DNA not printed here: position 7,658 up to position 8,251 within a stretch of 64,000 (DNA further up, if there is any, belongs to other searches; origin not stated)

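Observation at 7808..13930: Two copies of a conserved ~110-130 nt element / small Cys ORF bracket the giant GH2 gene, each 4-nt coupled to the upstream gene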

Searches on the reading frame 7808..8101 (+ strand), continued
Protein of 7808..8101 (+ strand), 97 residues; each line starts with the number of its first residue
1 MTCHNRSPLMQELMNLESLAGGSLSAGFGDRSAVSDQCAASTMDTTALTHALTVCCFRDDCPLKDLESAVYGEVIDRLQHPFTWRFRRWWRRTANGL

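Call 69: search_solved_structures(query=A7, max_evalue=10)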
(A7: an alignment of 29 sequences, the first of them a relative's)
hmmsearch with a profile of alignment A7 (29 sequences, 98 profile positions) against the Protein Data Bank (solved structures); distinct sequences matched with E-value up to 10: 4.
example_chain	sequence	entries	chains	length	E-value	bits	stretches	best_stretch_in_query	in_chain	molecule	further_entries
4hsb_A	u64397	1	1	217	0.38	14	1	19-46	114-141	Probable DNA-3-methyladenine glycosylase 2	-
4b21_A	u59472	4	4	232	0.41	13.9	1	19-46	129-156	PROBABLE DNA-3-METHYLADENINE GLYCOSYLASE 2 | MAG2, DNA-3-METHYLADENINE GLYCOSYLASE 2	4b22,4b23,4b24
8g1u_D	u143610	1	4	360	1.1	12.5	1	48-91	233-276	U7 snRNA-associated Sm-like protein LSm11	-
9nh5_D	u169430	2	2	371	1.1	12.4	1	48-91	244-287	U7 snRNA-associated Sm-like protein LSm11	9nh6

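Call 70: search_protein_families(library=ncbifam, proteins=[P0001, P0011, P0029, P0031, P0040, P0026, P0014, L026:565-1587:+, L029:435-1589:-], max_evalue=0.1)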
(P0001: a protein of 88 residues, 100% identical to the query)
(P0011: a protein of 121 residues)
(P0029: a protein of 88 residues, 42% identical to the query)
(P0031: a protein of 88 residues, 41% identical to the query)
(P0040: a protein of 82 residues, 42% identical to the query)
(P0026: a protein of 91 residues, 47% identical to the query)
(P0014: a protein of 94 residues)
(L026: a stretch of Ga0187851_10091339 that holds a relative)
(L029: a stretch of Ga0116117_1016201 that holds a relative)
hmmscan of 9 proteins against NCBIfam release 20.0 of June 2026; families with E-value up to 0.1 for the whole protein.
P0001 (88 aa): 0 families

P0011 (121 aa): 0 families

P0029 (88 aa): 0 families

P0031 (88 aa): 0 families

P0040 (82 aa): 0 families

P0026 (91 aa): 0 families

P0014 (94 aa): 0 families

L026:565-1587:+ (340 aa): 2 families
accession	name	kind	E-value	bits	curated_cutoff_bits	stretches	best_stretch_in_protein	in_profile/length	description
NF053746.1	NdoAlphArabAbnB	equivalog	1.4e-06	27.4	750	1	31-178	3-166/446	arabinan endo-1,5-alpha-L-arabinosidase AbnB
NF049888.1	AlphArabdaseBT0367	equivalog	0.034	12.8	800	0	99-175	122-200/486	arabinan endo-1,5-alpha-L-arabinosidase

L029:435-1589:- (384 aa): 3 families
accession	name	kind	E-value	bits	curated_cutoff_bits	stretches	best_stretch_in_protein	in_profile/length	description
NF033564.0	transpos_ISAs1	equivalog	3.2e-119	397.8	70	1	32-354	1-314/314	ISAs1 family transposase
NF033540.2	transpos_IS701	equivalog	4.1e-07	29.6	150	1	167-318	182-324/363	IS701 family transposase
NF033539.1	transpos_IS1380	equivalog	5.5e-05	22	180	1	6-94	24-106/419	IS1380 family transposase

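Call 71: search_protein_families(library=pfam, proteins=[L026:565-1587:+, L029:435-1589:-, P0029, P0031, P0040, P0014, P0007, L027:6606-7124:+], max_evalue=0.1)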
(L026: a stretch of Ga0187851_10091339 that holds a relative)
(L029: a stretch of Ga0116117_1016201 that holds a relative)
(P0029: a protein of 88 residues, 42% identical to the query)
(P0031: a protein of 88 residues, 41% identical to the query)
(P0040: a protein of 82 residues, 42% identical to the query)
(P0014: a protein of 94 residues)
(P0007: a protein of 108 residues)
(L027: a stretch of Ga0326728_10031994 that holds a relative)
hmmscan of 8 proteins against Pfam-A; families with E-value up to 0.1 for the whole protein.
L026:565-1587:+ (340 aa): 2 families
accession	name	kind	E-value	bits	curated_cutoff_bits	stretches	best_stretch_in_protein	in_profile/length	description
PF04616.20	Glyco_hydro_43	-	4.4e-36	125.1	32.2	1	34-317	5-286/288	Glycosyl hydrolases family 43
PF00251.26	Glyco_hydro_32N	-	0.0024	17.9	22.1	1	38-177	8-152/307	Glycosyl hydrolases family 32 N-terminal domain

L029:435-1589:- (384 aa): 3 families
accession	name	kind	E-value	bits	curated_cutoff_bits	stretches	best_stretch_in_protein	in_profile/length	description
PF13808.11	DDE_Tnp_1_assoc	-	3.9e-32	110.6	32.3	1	11-97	2-88/88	DDE_Tnp_1-associated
PF01609.27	DDE_Tnp_1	-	5.4e-15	56.1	23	1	128-353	37-200/200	Transposase DDE domain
PF13701.12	DDE_Tnp_1_4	-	0.0067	15.1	34.7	0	9-91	36-117/435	Transposase DDE domain group 1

P0029 (88 aa): 0 families

P0031 (88 aa): 0 families

P0040 (82 aa): 0 families

P0014 (94 aa): 0 families

P0007 (108 aa): 0 families

L027:6606-7124:+ (172 aa): 5 families
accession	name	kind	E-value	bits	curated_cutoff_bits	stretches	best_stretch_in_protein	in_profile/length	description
PF14559.12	TPR_19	-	0.019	15.7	25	1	30-70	8-47/68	Tetratricopeptide repeat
PF13424.12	TPR_12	-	0.021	15.4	30.1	1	27-73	24-70/77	Tetratricopeptide repeat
PF13374.12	TPR_10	-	0.026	15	27.5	0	50-69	4-23/42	Tetratricopeptide repeat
PF13431.12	TPR_17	-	0.065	14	24.4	0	47-68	12-33/34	Tetratricopeptide repeat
PF07721.20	TPR_4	-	0.079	14.1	27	0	49-69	2-22/26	Tetratricopeptide repeat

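Call 74: find_encoding_contigs(protein=P0007, flank=10000, max_places=3)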
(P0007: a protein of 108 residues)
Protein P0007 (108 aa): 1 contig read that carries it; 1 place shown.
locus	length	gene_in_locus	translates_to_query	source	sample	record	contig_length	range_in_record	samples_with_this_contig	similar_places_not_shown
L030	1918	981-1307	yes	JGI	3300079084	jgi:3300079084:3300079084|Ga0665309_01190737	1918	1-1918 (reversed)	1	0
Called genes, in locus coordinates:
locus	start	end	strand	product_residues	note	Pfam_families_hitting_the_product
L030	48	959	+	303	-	PF07963:N_methyl (weak)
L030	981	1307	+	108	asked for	-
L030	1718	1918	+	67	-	?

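Call 75: find_encoding_contigs(protein=P0009, flank=10000, max_places=3)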
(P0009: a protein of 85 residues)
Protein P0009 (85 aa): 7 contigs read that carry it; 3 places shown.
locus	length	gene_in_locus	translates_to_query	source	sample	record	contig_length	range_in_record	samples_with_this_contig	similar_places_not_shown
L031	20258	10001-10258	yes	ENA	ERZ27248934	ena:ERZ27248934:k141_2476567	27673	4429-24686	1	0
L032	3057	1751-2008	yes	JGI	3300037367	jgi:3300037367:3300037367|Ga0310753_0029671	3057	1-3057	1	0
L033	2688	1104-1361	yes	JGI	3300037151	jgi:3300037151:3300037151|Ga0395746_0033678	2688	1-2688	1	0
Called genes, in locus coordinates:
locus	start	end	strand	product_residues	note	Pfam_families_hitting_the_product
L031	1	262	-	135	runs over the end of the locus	PF13701:DDE_Tnp_1_4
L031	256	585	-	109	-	-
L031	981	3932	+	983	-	PF08450:SGL (faint), PF07494:Reg_prop (weak), PF07495:Y_Y_Y, PF07730:HisKA_3, PF02518:HATPase_c, PF13581:HATPase_c_2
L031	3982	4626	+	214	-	PF00072:Response_reg, PF04545:Sigma70_r4 (weak), PF08281:Sigma70_r4_2, PF00196:GerE, PF13384:HTH_23 (weak)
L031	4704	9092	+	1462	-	PF13385:Laminin_G_3, PF07679:I-set (weak), PF13927:Ig_3 (weak)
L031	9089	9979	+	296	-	PF07963:N_methyl (weak), PF07596:SBP_bac_10 (weak)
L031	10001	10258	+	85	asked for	-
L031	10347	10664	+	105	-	PF07813:LTXXQ (faint), PF13801:Metal_resist (faint)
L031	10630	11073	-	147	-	-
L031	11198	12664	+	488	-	PF11762:Arabinose_Iso_C (weak)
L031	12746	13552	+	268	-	PF07963:N_methyl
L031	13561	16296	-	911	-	PF25788:Ig_Rha78A_N, PF08531:Bac_rhamnosid_N, PF05592:Bac_rhamnosid, PF17389:Bac_rhamnosid6H, PF22422:MGH1-like_GH (faint), PF17390:Bac_rhamnosid_C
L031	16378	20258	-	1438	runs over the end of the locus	PF20257:SAM_HAT_C (faint), PF07679:I-set (faint), PF13927:Ig_3 (faint), PF13385:Laminin_G_3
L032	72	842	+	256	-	-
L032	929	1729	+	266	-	PF07596:SBP_bac_10 (weak)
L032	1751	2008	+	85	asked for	-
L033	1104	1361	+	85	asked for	-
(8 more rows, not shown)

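Call 76: find_encoding_contigs(protein=P0013, flank=10000, max_places=3)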
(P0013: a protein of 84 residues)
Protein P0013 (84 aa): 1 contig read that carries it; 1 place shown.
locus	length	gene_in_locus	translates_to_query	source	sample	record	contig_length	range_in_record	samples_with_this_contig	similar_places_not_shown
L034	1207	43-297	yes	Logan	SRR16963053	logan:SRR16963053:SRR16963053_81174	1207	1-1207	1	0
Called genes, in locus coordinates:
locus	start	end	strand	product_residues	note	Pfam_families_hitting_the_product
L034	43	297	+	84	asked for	-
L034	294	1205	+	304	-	?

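Call 93: search_protein_families(library=pfam, proteins=[L034:294-1205:+, L031:10347-10664:+, L025:7530-10424:+, L025:4798-5700:+, L025:3111-4688:+, L025:10426-11259:+, L025:11281-13662:+, L022:2550-3479:+, L014:8765-9232:+], max_evalue=0.001)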
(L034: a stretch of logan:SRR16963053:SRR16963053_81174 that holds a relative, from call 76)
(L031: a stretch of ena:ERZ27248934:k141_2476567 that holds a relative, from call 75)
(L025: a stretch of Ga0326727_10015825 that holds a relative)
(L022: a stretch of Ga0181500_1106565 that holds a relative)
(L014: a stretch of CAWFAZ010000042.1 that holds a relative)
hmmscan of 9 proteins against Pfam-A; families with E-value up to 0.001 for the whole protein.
L034:294-1205:+ (304 aa): 1 family
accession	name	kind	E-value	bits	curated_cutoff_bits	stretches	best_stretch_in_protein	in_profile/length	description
PF13927.12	Ig_3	-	0.00056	20.8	30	0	224-292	3-78/78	Immunoglobulin domain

L031:10347-10664:+ (105 aa): 2 families
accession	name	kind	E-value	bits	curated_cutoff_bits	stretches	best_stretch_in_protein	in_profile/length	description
PF13801.11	Metal_resist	-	1.6e-05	25.5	29.2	1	5-88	39-122/125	Heavy-metal resistance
PF07813.17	LTXXQ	-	4.3e-05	24.6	24.3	1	2-95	9-99/100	LTXXQ motif family protein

L025:7530-10424:+ (964 aa): 7 families
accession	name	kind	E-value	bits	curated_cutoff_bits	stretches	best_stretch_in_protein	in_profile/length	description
PF02837.24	Glyco_hydro_2_N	-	6e-32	111.3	28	2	35-201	3-167/169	Glycosyl hydrolases family 2, sugar binding domain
PF18565.7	Glyco_hydro2_C5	-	1.1e-27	96.3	32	2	694-756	1-63/103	Glycoside hydrolase family 2 C-terminal domain 5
PF02836.23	Glyco_hydro_2_C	-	4.1e-27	95.5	21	2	328-409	7-88/302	Glycosyl hydrolases family 2, TIM barrel domain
PF16355.11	DUF4982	-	4e-18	65.6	23.9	1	623-681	1-61/61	Domain of unknown function (DUF4982)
PF00703.27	Glyco_hydro_2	-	6.6e-16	59.5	23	1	220-319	14-109/109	Glycosyl hydrolases family 2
PF22666.2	Glyco_hydro_2_N2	-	1.2e-15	58.4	27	1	111-183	50-122/167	Glycosyl hydrolase 2 galactose-binding domain-like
PF13364.12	BetaGal_ABD2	-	1e-10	42.8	23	1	815-890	31-108/112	Beta-galactosidase second all-beta domain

L025:4798-5700:+ (300 aa): 1 family
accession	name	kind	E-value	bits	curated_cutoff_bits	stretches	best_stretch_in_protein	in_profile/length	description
PF07963.17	N_methyl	-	5.3e-07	29.4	21.2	1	30-51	6-27/27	Prokaryotic N-terminal methylation motif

L025:3111-4688:+ (525 aa): 0 families

L025:10426-11259:+ (277 aa): 1 family
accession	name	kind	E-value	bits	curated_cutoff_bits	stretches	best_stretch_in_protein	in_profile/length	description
PF07963.17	N_methyl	-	1.8e-07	30.9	21.2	1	22-44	5-27/27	Prokaryotic N-terminal methylation motif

L025:11281-13662:+ (793 aa): 5 families
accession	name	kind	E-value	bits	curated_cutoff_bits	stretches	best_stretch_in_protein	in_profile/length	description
PF13180.12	PDZ_2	-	1.4e-08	35.3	27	1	703-786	3-73/80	PDZ domain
PF17820.7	PDZ_6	-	1.7e-08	34.5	27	1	729-762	2-35/54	PDZ domain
PF22842.2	Pel9A-like_beta_helix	-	5.1e-07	29.4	25.2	1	17-94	4-80/370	Pel9A-like, right handed beta helix region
PF00595.29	PDZ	-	1.4e-06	29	23.2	1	710-778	19-78/81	PDZ domain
PF13229.12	Beta_helix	-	3.1e-06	27.4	25.9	1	313-465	2-138/158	Right handed beta helix region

L022:2550-3479:+ (309 aa): 1 family
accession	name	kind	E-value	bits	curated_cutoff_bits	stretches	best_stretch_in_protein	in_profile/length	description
PF07963.17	N_methyl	-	2.2e-06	27.4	21.2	1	25-49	3-27/27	Prokaryotic N-terminal methylation motif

L014:8765-9232:+ (155 aa): 0 families

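Call 94: predict_structure(alignment_id=A10)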
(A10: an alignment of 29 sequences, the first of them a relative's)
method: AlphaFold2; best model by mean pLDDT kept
length: 88 residues; sequences in the alignment: 29
mean_pLDDT: 86.0   pTM: 0.50
mean pLDDT of the five models: 86.0, 82.7, 82.4, 79.2, 77.0
residues with pLDDT >= 90: 22; 70-90: 64; 50-70: 2; < 50: 0
segments of 3 or more residues with pLDDT < 50: none
pLDDT, mean of each block of 10 residues (from residue 1): 87 87 85 83 79 86 87 94 86
secondary structure, 60 per line:
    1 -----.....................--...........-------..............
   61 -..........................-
elements in order: H6-26 H29-39 H47-60 H62-87

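Call 98: fold_search(model_id=the predicted structure, library=pdb)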
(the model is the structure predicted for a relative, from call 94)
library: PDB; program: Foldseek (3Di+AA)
matches with E <= 10: 62; with E <= 0.001: 0
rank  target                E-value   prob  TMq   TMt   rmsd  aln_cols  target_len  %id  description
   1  5zji_F                2.2e+00  0.44  0.37  0.22   3.8        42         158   17  Structure of photosystem I supercomplex with light-harvesting complexes I and II (released 2018-06-20)
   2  8cmo_F                2.2e+00  0.44  0.39  0.21   6.1        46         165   17  Cryo-EM structure of the Photosystem I - LHCI supercomplex from Coelastrella sp. (released 2024-03-06)
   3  1xaw                  2.2e+00  0.13  0.35  0.29  20.9        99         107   16  crystal structure of the cytoplasmic distal C-terminal domain of occludin (released 2005-09-06)
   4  6zzx_F                2.3e+00  0.60  0.37  0.20   2.0        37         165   16  Structure of low-light grown Chlorella ohadii Photosystem I (released 2021-07-28)
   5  7ksq_F                2.3e+00  0.47  0.36  0.21   2.5        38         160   16  The Structure of the moss PSI-LHCI reveals the evolution of the LHCI antenna (released 2022-03-30)
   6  4afl_D                2.7e+00  0.14  0.34  0.32  15.4        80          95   18  The crystal structure of the ING4 dimerization domain reveals the functional organization of the ING family of chromat (released 2012-02-22)
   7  6jo5_F                2.9e+00  0.38  0.38  0.21   3.7        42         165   17  Structure of the green algal photosystem I supercomplex with light-harvesting complex I (released 2019-06-19)
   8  3g7c                  2.9e+00  0.10  0.34  0.28  21.1       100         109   18  Structure of the Phosphorylation Mimetic of Occludin C-term Tail (released 2009-05-12)
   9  9lut_F                3.6e+00  0.30  0.38  0.21   3.9        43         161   19  PSI-LHCI supercomplex binding with 4 Lhcas from M. polymorpha (released 2026-02-18)
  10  6ijj_F                3.6e+00  0.30  0.38  0.21   4.3        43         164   16  Photosystem I of Chlamydomonas reinhardtii (released 2019-03-20)
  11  8bcv_F                3.9e+00  0.35  0.36  0.21   2.1        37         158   14  Photosystem I assembly intermediate of Avena sativa (released 2023-11-01)
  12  8htu_F                3.9e+00  0.35  0.37  0.21   2.4        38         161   16  Cryo-EM structure of PpPSI-L (released 2023-08-02)
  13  1wpa                  3.9e+00  0.08  0.32  0.27  21.2       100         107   18  1.5 Angstrom crystal structure of human occludin fragment 413-522 (released 2005-09-06)
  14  4afl_F                4.2e+00  0.11  0.34  0.33  15.6        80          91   18  The crystal structure of the ING4 dimerization domain reveals the functional organization of the ING family of chromat (released 2012-02-22)
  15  7ew6_F                4.5e+00  0.23  0.37  0.22   4.4        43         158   14  Barley photosystem I-LHCI-Lhca5 supercomplex (released 2021-12-22)
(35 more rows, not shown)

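Call 99: fold_search(model_id=the predicted structure, library=viral)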
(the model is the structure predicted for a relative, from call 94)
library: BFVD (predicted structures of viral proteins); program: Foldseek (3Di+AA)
matches with E <= 10: 86; with E <= 0.001: 0
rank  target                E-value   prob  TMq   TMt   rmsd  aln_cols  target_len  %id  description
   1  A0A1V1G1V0            1.7e+00  0.12  0.28  0.14   7.5        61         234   20  Uncharacterized protein [Azobacteroides phage ProJPt-Bp1]
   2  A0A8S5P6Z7            1.8e+00  0.21  0.43  0.04  10.2        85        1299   14  Minor tail protein [Siphoviridae sp. ctsUY14]
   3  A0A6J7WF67            1.9e+00  0.14  0.33  0.24  19.5        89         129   15  Uncharacterized protein [uncultured Caudovirales phage]
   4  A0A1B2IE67            2.1e+00  0.12  0.30  0.30  17.8        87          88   17  Uncharacterized protein [Erwinia phage vB_EamM_Kwan]
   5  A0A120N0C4            2.2e+00  0.10  0.27  0.23  13.1        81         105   11  (no name in the UniProt tables at hand)
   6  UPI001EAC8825         2.2e+00  0.10  0.29  0.21  16.7       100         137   11  (no name look-up for this kind of identifier)
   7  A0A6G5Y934            2.2e+00  0.06  0.24  0.15  12.0        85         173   16  (no name in the UniProt tables at hand)
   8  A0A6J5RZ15            2.4e+00  0.16  0.38  0.05   8.6        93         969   10  Uncharacterized protein [uncultured Caudovirales phage]
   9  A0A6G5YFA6            2.6e+00  0.10  0.26  0.19   8.1        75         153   13  (no name in the UniProt tables at hand)
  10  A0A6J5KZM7            2.7e+00  0.14  0.37  0.37  10.0        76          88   13  Uncharacterized protein [uncultured Caudovirales phage]
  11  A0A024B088            3.0e+00  0.08  0.23  0.33  12.3        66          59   11  Uncharacterized protein [Bacillus phage Evoli]
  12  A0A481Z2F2            3.2e+00  0.20  0.33  0.11   9.8        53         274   13  Sel1 repeat protein [Pithovirus LCPAC001]
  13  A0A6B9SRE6            3.2e+00  0.06  0.19  0.05   8.8        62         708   10  (no name in the UniProt tables at hand)
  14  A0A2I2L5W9            3.4e+00  0.11  0.33  0.19  13.2        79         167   11  Intein C-terminal splicing region [Orpheovirus IHUMI-LCC2]
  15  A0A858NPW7            3.7e+00  0.14  0.32  0.42   9.6        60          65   12  (no name in the UniProt tables at hand)
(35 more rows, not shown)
